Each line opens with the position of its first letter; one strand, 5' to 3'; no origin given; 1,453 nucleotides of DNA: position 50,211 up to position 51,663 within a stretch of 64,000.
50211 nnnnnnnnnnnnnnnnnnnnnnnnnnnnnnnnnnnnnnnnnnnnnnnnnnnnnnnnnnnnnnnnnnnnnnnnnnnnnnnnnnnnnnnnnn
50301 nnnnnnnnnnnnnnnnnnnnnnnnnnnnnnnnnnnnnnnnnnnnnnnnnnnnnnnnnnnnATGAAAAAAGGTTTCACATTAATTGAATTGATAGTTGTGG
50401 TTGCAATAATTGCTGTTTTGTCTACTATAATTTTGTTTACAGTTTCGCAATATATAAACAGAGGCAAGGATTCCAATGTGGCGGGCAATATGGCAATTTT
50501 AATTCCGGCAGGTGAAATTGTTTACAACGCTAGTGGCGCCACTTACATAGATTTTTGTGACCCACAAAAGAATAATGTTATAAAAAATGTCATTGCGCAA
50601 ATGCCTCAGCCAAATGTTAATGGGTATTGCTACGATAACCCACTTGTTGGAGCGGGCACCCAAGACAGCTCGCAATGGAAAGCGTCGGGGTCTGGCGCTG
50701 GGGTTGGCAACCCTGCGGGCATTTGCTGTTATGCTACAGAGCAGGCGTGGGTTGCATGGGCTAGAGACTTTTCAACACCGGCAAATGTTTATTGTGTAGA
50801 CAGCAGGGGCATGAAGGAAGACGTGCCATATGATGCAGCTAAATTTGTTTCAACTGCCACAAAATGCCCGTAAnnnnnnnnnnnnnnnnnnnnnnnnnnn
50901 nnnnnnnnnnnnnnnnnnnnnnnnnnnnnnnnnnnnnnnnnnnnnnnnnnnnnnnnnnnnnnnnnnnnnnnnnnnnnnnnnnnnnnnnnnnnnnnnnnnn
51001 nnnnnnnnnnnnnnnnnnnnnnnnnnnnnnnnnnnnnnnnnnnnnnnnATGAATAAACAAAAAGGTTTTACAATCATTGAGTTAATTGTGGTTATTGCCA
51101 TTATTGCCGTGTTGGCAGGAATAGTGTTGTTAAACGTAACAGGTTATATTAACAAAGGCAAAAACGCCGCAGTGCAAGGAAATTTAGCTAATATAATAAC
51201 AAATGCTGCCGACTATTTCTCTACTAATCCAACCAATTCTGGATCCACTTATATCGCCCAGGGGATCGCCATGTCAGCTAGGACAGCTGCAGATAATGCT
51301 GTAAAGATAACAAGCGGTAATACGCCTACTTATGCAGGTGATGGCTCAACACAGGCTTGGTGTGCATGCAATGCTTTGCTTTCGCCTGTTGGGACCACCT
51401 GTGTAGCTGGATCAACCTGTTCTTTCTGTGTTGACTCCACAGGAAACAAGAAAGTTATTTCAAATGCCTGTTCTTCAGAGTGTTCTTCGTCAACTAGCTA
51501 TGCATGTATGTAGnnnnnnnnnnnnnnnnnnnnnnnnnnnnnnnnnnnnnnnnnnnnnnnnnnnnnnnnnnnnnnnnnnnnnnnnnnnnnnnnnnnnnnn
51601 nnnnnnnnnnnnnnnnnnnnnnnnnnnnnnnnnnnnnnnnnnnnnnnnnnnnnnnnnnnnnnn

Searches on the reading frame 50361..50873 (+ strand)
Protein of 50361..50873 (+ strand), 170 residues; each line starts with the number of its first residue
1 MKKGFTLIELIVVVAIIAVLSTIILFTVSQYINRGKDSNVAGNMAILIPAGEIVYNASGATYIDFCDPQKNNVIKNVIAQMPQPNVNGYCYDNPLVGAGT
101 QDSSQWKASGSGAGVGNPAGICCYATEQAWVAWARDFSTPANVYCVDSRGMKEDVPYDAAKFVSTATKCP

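Call 4: search_protein_families(library=pfam, proteins=[window:50361-50873:+], max_evalue=0.01)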
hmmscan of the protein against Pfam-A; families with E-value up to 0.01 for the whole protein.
window:50361-50873:+ (170 aa): 1 family
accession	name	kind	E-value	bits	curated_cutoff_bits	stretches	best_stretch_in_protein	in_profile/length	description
PF07963.17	N_methyl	-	2.2e-07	30.6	21.2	1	2-25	4-27/27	Prokaryotic N-terminal methylation motif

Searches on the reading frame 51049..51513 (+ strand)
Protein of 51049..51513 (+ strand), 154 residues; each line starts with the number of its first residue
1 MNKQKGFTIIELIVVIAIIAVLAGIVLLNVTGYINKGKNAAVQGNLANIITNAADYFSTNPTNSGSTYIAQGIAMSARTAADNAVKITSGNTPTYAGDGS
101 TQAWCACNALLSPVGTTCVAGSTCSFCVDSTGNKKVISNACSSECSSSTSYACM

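Call 4: search_protein_families(library=pfam, proteins=[window:51049-51513:+], max_evalue=0.01)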
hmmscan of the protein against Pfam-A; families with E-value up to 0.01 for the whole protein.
window:51049-51513:+ (154 aa): 1 family
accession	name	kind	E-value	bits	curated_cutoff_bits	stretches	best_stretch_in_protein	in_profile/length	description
PF07963.17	N_methyl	-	9e-10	38.2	21.2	1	1-27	1-27/27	Prokaryotic N-terminal methylation motif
